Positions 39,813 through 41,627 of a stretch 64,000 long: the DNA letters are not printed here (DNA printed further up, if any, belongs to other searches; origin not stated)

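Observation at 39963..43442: Candidate novel system: CADD/PqqC-like haem-oxygenase-like protein + bicupin + EutA-family reactivase, with no B12 enzyme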

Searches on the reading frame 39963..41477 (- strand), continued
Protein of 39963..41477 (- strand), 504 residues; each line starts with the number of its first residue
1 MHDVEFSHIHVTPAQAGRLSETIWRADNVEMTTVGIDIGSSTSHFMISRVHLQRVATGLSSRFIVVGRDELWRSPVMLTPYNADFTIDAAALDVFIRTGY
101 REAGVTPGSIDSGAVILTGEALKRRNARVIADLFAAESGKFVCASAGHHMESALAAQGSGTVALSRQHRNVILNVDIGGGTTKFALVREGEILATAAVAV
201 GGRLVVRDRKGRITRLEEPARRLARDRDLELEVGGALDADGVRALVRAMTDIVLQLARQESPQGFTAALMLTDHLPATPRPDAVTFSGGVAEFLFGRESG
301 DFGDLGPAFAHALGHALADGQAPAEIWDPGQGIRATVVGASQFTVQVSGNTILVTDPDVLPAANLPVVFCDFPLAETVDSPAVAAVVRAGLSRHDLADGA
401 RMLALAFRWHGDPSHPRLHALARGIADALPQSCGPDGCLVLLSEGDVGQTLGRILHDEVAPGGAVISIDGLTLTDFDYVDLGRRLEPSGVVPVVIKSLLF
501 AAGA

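Call 15: find_related_loci(query=window:39963-41477:-, collection=genome_contigs, flank=8000)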
Query window:39963-41477:- (504 aa) in genome_contigs; peptide patterns used: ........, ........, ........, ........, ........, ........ (x = any residue, [..] = any of these).
274 stretches matched a pattern; 146 encode a relative of the query (tblastn E <= 1e-3); the best 80 are kept; 80 distinct loci.
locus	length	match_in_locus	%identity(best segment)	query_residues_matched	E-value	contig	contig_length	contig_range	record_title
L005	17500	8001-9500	92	1-500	0e+0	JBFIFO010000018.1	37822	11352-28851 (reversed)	MAG: Alphaproteobacteria bacterium isolate Mix_sand11.2021.09.G.3 k141_2620336_length_37822_cov_14.5463, whole genome sh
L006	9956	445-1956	85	1-504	0e+0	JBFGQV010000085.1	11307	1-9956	MAG: Alphaproteobacteria bacterium isolate Mix_sand04.2021.02.G.56 k141_2772215_length_11307_cov_9.8339, whole genome sh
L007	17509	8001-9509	57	1-500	4e-180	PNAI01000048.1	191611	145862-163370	MAG: Hyphomicrobiales bacterium isolate palsa_888 73.20110800_P1D.41_contig_1132, whole genome shotgun sequence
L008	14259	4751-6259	56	1-500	6e-180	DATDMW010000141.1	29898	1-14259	MAG TPA_asm: Burkholderiales bacterium isolate SMAG_U421 k141_913012, whole genome shotgun sequence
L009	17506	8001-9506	58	1-500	2e-179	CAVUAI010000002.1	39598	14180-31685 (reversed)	MAG: uncultured Alphaproteobacteria bacterium isolate MFD09267.bin.1.185 genome assembly, contig: contig_104399, whole g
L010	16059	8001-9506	58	1-500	5e-179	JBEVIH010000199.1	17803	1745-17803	MAG: Xanthobacteraceae bacterium isolate T2R6BO_autometa_bin_0012 T2R6BO_autometa_bin_0012_k133_325659, whole genome sho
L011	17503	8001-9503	57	1-500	5e-178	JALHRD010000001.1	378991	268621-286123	MAG: Xanthobacteraceae bacterium isolate maxbin.090 c_000000000120, whole genome shotgun sequence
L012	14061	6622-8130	57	1-500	1e-177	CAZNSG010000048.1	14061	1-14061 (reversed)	MAG TPA_asm: uncultured Hyphomicrobiales bacterium isolate binchicken_co165_40 genome assembly, contig: k141_1456376, wh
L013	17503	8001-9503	57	1-500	2e-177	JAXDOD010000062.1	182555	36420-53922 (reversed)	MAG: Alphaproteobacteria bacterium isolate BP_680 scaffold_5515794, whole genome shotgun sequence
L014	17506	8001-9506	57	1-500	3e-177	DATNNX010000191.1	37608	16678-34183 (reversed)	MAG TPA_asm: Xanthobacteraceae bacterium isolate SMAG_U11516 k141_605053, whole genome shotgun sequence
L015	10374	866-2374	57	1-500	3e-177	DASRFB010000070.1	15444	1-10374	MAG TPA_asm: Burkholderiales bacterium isolate SMAG_U10021 k141_560836, whole genome shotgun sequence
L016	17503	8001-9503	53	1-501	9e-177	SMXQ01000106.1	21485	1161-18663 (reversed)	MAG: Alphaproteobacteria bacterium isolate N075bin64 k141_1288898, whole genome shotgun sequence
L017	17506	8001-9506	57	1-500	1e-176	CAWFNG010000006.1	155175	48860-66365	MAG: uncultured Alphaproteobacteria bacterium isolate MFD03975.bin.2.71 genome assembly, contig: contig_16973, whole gen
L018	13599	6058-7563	56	1-500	1e-176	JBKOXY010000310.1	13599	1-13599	MAG: Pseudomonadota bacterium isolate GB_HAYS_MAG_00075 GB_HAYS_000000104038, whole genome shotgun sequence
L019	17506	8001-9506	56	1-500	1e-176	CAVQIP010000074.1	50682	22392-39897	MAG: uncultured Alphaproteobacteria bacterium isolate MFD10007.bin.2.2 genome assembly, contig: contig_82154, whole geno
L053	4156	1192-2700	54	1-503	7e-171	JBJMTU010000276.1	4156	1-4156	MAG: Xanthobacteraceae bacterium isolate H1_18_all_fractions_metab_conc_36_64_14 k255_5735922, whole genome shotgun sequ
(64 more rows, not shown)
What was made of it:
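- Lustribacter and Nocardioidaceae (call 15).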

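Call 37: predict_structure(alignment_id=A2)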
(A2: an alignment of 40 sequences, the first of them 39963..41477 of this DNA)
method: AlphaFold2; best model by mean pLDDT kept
length: 504 residues; sequences in the alignment: 40
mean_pLDDT: 83.7   pTM: 0.80
mean pLDDT of the five models: 83.7, 80.4, 79.1, 77.1, 75.6
residues with pLDDT >= 90: 196; 70-90: 241; 50-70: 50; < 50: 17
segments of 3 or more residues with pLDDT < 50: 1-10, 501-504
pLDDT, mean of each block of 10 residues (from residue 1): 39 64 66 86 86 61 70 85 84 92 89 83 80 76 75 85 88 92 93 92 89 89 92 91 95 97 93 93 91 82 89 93 86 71 70 87 89 90 92 74 90 94 91 79 89 92 85 84 82 78 38
secondary structure, 60 per line:
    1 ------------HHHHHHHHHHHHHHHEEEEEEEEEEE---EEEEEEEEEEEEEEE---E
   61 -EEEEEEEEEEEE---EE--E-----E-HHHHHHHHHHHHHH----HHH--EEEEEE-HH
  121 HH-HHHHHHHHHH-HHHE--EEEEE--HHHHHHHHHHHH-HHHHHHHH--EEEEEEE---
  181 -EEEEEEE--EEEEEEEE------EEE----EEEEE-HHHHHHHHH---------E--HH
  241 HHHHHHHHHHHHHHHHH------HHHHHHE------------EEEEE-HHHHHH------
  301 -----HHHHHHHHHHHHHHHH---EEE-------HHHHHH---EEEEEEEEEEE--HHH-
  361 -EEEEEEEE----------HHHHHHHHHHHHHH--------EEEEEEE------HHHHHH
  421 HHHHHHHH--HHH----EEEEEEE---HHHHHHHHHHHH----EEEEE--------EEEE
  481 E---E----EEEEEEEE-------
elements in order: H13-27 E28-38 E42-56 E62-73 H89-102 E112-117 H119-122 H124-133 E141-145 H148-159 H161-168 E171-177 E182-188 E191-198 E205-207 E212-216 H218-226 H239-257 H264-269 E283-287 H289-294 H306-321 E325-327 H335-340 E344-354 E362-369 H380-393 E402-408 H415-428 E438-444 H448-459 E464-468 E477-481 E490-497
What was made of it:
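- The tail is predicted to be disordered (call 37).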

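Call 42: fold_search(model_id=the predicted structure, library=pdb)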
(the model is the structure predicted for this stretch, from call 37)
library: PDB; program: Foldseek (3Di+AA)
matches with E <= 10: 1187; with E <= 0.001: 681
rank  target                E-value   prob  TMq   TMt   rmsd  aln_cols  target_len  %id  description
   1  5eou_A                2.3e-09  1.00  0.30  0.41   9.6       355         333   17  Pseudomonas aeruginosa PilM:PilN1-12 bound to ATP (released 2016-04-27)
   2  2j4r_A                5.1e-09  1.00  0.30  0.47   6.6       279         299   12  Structural Study of the Aquifex aeolicus PPX-GPPA enzyme (released 2007-10-16)
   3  5eou_B                6.5e-09  1.00  0.30  0.40   9.5       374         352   15  Pseudomonas aeruginosa PilM:PilN1-12 bound to ATP (released 2016-04-27)
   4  8jgp                  6.8e-09  1.00  0.32  0.33  12.7       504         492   14  Crystal structure of Deinococcus radiodurans exopolyphosphatase complexed with pyrophosphate (released 2024-05-15)
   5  8jgx_B                8.1e-09  1.00  0.34  0.34   7.2       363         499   15  Crystal structure of Acinetobacter baumannii exopolyphosphatase (released 2024-05-15)
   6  1u6z_A                1.2e-08  1.00  0.33  0.33   7.7       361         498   14  Structure of an E. coli Exopolyphosphatase: Insight into the processive hydrolysis of polyphosphate and its regulation (released 2005-12-06)
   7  8jgx_A                1.4e-08  1.00  0.32  0.33   7.8       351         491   14  Crystal structure of Acinetobacter baumannii exopolyphosphatase (released 2024-05-15)
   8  1hux_A                1.6e-08  1.00  0.30  0.52  10.3       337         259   14  CRYSTAL STRUCTURE OF THE ACIDAMINOCOCCUS FERMENTANS (R)-2-HYDROXYGLUTARYL-COA DEHYDRATASE COMPONENT A (released 2001-03-21)
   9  1t6d_B                1.7e-08  1.00  0.29  0.44   7.1       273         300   12  MIRAS phasing of the Aquifex aeolicus Ppx/GppA phosphatase: crystal structure of the type II variant (released 2004-08-03)
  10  8jgo                  1.7e-08  1.00  0.30  0.31  12.5       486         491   14  Crystal structure of Deinococcus radiodurans exopolyphosphatase (released 2024-05-15)
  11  1u6z_B                2.4e-08  1.00  0.33  0.34   7.5       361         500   14  Structure of an E. coli Exopolyphosphatase: Insight into the processive hydrolysis of polyphosphate and its regulation (released 2005-12-06)
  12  1t6c                  2.6e-08  1.00  0.29  0.44   6.9       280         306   14  Structural characterization of the Ppx/GppA protein family: crystal structure of the Aquifex aeolicus family member (released 2004-08-03)
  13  5eoy_B                2.6e-08  1.00  0.30  0.40  10.3       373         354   17  Pseudomonas aeruginosa SeMet-PilM bound to ADP (released 2016-04-27)
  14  8jgr                  2.7e-08  1.00  0.33  0.34  11.7       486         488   14  Crystal structure of Deinococcus radiodurans exopolyphosphatase in the presence of Pi (released 2024-05-15)
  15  6pc0_B                3.6e-08  1.00  0.33  0.34   7.1       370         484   14  Crystal structure of Helicobacter pylori PPX/GppA (released 2019-11-20)
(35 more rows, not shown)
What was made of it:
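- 39963..41477 (-): EutA-family ASKHA ATPase of the cupin-linked clade (504 aa). The N-terminal tail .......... is encoded at 41448-41477. AF2 model pLDDT 83.7, generic ASKHA fold, residues 1-10 disordered (calls 37, 42).
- On ASKHA ATPase superfamily: Foldseek hits are PilM, Ppx/GppA, HgdC and MreB (call 42).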

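Call 46: search_dna_similar(query=window:39963-41477:-, collection=plasmids, mode=protein, max_rows=40, max_evalue=1e-20)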
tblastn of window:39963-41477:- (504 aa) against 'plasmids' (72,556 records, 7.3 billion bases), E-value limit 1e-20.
Records with a match: 26; places in all: 31; records where one place covers at least 80% of the query: 23.
Best place of each record, by identity: <60% 26.
By first word of the organism name: Klebsiella 4; Escherichia 4; Sinorhizobium 3; Clostridioides 3; Haladaptatus 2; Listeria 2; Cetobacterium 2; Phyllobacterium 1; Halalkalicoccus 1; Natronorubrum 1; and 3 more.
By predicted mobility (MOB-suite, as given by PLSDB): non-mobilizable 25; conjugative 1.
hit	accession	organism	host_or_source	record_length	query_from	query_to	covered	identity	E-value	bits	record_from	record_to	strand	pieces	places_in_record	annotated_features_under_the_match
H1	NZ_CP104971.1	Phyllobacterium zundukense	Vicia costata,cell culture,root nodule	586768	1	501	99%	46.7%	5e-116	383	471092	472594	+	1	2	ethanolamine ammonia-lyase reactivating factor EutA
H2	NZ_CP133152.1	Sinorhizobium chiapasense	Acaciella angustissima,cell culture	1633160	1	501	99%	45.8%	4e-106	355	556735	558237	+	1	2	none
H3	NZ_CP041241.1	Sinorhizobium mexicanum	Acaciella angustissima,cell culture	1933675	1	501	99%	45.4%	2e-101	341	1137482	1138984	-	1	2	none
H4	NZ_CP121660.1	Sinorhizobium terangae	Desmanthus virgatus,cell culture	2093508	1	501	99%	44.8%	1e-99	336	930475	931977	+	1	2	none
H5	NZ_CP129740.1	Klebsiella pneumoniae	Homo sapiens,whole organism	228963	30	500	93%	34.7%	2e-54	204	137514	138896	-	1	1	eutA: ethanolamine ammonia-lyase reactivating factor EutA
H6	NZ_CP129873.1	Klebsiella pneumoniae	Homo sapiens,whole organism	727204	30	500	93%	34.7%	2e-54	204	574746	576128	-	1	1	eutA: ethanolamine ammonia-lyase reactivating factor EutA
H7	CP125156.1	Klebsiella pneumoniae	-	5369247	30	500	93%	34.7%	2e-54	204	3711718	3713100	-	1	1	eutA: ethanolamine ammonia-lyase reactivating factor EutA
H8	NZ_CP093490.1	Klebsiella pneumoniae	Homo sapiens,Isolated from blood of a ...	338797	30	500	93%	34.7%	8e-54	202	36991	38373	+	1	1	eutA: ethanolamine ammonia-lyase reactivating factor EutA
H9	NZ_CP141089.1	Escherichia coli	Homo sapiens,Infected Human Urine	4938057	30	500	93%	32.8%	7e-49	188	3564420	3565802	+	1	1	none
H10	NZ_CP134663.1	Escherichia coli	Larus michahellis,bacteria,cloaca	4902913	30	500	93%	32.8%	2e-48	187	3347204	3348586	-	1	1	none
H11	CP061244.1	Escherichia coli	Homo sapiens,cell culture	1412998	30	500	93%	32.8%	1e-47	185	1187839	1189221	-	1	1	eutA: ethanolamine ammonia-lyase reactivating factor EutA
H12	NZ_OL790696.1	Escherichia coli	-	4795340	30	500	93%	32.8%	1e-47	184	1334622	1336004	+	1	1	none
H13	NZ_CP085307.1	Haladaptatus pallidirubidus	cell culture,saline soil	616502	21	500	95%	31.6%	5e-46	180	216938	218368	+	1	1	ethanolamine ammonia-lyase reactivating factor EutA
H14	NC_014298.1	Halalkalicoccus jeotgali B3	-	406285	27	500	94%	31.5%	5e-36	150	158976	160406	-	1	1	ethanolamine ammonia-lyase reactivating factor EutA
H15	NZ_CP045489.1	Natronorubrum aibiense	single cell,Xinjiang Aibi Salt Lake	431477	31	500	93%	31.8%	1e-39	161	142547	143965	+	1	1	ethanolamine ammonia-lyase reactivating factor EutA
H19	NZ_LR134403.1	Listeria monocytogenes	Homo sapiens,Vein blood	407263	19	500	96%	28.8%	1e-51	196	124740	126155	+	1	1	eutA: ethanolamine ammonia-lyase reactivating factor EutA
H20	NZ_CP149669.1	Clostridioides difficile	-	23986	30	500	93%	28.3%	2e-53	202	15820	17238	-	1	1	eutA: ethanolamine ammonia-lyase reactivating factor EutA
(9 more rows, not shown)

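Call 47: get_annotated_region(hit=H1, flank=9000)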
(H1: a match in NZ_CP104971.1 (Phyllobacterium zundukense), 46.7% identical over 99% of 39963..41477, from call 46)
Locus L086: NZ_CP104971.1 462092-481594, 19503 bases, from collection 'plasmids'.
description: Phyllobacterium zundukense strain A18/3m plasmid p_unnamed2, complete sequence
organism: Phyllobacterium zundukense (NCBI taxid 1867719)
taxonomy: Bacteria; Pseudomonadota; Alphaproteobacteria; Hyphomicrobiales; Phyllobacteriaceae; Phyllobacterium; Phyllobacterium zundukense
host: -; source: Vicia costata,cell culture,root nodule; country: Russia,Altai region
typing (MOB-suite, as given by PLSDB): non-mobilizable
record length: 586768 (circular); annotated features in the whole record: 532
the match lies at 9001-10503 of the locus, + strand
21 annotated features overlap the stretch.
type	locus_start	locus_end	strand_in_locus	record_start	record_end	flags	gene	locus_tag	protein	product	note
CDS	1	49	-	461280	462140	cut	-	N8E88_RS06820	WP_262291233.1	phosphate ABC transporter substrate-binding protein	-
CDS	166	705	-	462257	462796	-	-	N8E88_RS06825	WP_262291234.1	chromate transporter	GO:0015703 - chromate transport [Evidence IEA]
CDS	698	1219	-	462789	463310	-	-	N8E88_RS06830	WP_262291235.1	chromate transporter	GO:0015703 - chromate transport [Evidence IEA]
CDS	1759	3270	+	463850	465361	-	-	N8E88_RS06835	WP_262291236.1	tripartite tricarboxylate transporter permease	-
CDS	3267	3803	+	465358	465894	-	-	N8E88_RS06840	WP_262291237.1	tripartite tricarboxylate transporter TctB family protein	-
CDS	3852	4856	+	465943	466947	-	-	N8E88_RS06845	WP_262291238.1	tripartite tricarboxylate transporter substrate-binding protein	-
CDS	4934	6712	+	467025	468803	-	-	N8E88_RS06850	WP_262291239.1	thiamine pyrophosphate-binding protein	-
CDS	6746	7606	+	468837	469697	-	-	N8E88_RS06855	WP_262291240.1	NAD(P)-dependent oxidoreductase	-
CDS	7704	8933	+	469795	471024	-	-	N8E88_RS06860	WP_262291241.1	hypothetical protein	-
CDS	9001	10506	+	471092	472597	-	-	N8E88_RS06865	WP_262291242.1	ethanolamine ammonia-lyase reactivating factor EutA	-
CDS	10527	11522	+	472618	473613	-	-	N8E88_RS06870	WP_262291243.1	LysR family transcriptional regulator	-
CDS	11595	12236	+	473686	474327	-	-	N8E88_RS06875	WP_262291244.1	YjbE family putative metal transport protein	GO:0008150 - biological_process [Evidence IEA]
CDS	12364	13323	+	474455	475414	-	-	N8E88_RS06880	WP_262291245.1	tripartite tricarboxylate transporter substrate-binding protein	-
CDS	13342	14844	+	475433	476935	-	-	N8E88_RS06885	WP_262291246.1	tripartite tricarboxylate transporter permease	-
CDS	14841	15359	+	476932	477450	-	-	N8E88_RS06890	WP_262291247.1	tripartite tricarboxylate transporter TctB family protein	-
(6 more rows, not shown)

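Call 48: get_annotated_region(hit=H3, flank=9000)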
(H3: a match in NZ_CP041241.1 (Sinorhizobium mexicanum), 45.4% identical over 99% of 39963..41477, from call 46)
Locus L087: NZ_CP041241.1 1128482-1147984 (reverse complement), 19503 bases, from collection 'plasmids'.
description: Sinorhizobium mexicanum strain ITTG R7 plasmid pEmeITTGR7c, complete sequence
organism: Sinorhizobium mexicanum (NCBI taxid 375549)
taxonomy: Bacteria; Pseudomonadota; Alphaproteobacteria; Hyphomicrobiales; Rhizobiaceae; Sinorhizobium; Sinorhizobium mexicanum
host: -; source: Acaciella angustissima,cell culture; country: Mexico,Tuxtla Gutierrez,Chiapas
typing (MOB-suite, as given by PLSDB): non-mobilizable; mating-pair formation MPF_T
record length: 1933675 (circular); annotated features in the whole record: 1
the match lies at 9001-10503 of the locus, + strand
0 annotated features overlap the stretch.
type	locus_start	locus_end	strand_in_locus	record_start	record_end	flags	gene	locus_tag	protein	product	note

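Call 55: get_annotated_region(hit=H13, flank=6000)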
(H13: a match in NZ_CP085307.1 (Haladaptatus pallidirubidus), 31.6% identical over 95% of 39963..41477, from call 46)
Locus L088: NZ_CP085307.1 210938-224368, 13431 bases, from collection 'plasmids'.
description: Haladaptatus pallidirubidus strain YIM 93656 plasmid unnamed6, complete sequence
organism: Haladaptatus pallidirubidus (NCBI taxid 1008152)
taxonomy: Archaea; Euryarchaeota; Halobacteria; Halobacteriales; Haladaptataceae; Haladaptatus; Haladaptatus pallidirubidus
host: -; source: cell culture,saline soil; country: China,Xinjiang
typing (MOB-suite, as given by PLSDB): non-mobilizable
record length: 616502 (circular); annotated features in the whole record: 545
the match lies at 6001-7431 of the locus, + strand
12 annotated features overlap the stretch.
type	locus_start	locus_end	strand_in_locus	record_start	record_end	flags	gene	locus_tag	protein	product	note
CDS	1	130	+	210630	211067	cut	-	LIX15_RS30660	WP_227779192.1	hypothetical protein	-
CDS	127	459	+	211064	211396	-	-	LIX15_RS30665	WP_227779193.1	hypothetical protein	-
CDS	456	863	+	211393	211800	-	-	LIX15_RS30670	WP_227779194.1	hypothetical protein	-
CDS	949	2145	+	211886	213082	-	-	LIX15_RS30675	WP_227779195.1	hypothetical protein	-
CDS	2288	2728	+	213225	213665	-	-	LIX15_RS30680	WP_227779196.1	TRAM domain-containing protein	-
CDS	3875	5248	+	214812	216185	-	-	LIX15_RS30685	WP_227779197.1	ethanolamine ammonia-lyase subunit EutB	-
CDS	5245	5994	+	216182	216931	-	eutC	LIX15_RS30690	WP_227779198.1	ethanolamine ammonia-lyase subunit EutC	GO:0006520 - amino acid metabolic process [Evidence IEA]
CDS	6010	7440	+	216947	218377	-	-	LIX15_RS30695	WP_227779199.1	ethanolamine ammonia-lyase reactivating factor EutA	-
CDS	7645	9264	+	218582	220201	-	-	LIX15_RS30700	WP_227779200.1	alpha-amylase family protein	-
CDS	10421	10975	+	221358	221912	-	-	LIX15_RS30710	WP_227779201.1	dihydrofolate reductase family protein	-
CDS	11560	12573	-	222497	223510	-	-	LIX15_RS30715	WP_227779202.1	mRNA 3'-end processing factor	-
CDS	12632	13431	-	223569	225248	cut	-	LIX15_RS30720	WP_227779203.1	ATP-dependent DNA ligase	-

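Call 56: get_annotated_region(hit=H19, flank=3000)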
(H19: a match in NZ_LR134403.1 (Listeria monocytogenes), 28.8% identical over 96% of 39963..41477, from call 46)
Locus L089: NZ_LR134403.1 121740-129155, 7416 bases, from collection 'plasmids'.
description: Listeria monocytogenes strain NCTC7974 plasmid 6, complete sequence
organism: Listeria monocytogenes (NCBI taxid 1639)
taxonomy: Bacteria; Bacillota; Bacilli; Bacillales; Listeriaceae; Listeria; Listeria monocytogenes
host: -; source: Homo sapiens,Vein blood; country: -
typing (MOB-suite, as given by PLSDB): non-mobilizable
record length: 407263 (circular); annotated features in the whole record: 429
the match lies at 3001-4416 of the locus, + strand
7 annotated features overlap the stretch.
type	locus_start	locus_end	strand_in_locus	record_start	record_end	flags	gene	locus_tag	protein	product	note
CDS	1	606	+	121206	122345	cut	-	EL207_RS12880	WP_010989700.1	1-propanol dehydrogenase PduQ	GO:0051144 - propanediol catabolic process [Evidence IEA]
CDS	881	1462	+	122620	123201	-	-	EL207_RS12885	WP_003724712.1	ANTAR domain-containing response regulator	-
CDS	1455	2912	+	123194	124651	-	-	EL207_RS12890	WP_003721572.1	sensor histidine kinase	-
CDS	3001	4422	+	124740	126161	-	eutA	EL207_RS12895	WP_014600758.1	ethanolamine ammonia-lyase reactivating factor EutA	-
CDS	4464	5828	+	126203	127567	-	-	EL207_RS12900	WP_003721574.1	ethanolamine ammonia-lyase subunit EutB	-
CDS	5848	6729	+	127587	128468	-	eutC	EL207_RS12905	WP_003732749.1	ethanolamine ammonia-lyase subunit EutC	GO:0006520 - amino acid metabolic process [Evidence IEA]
CDS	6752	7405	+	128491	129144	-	eutL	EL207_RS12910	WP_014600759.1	ethanolamine utilization microcompartment protein EutL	-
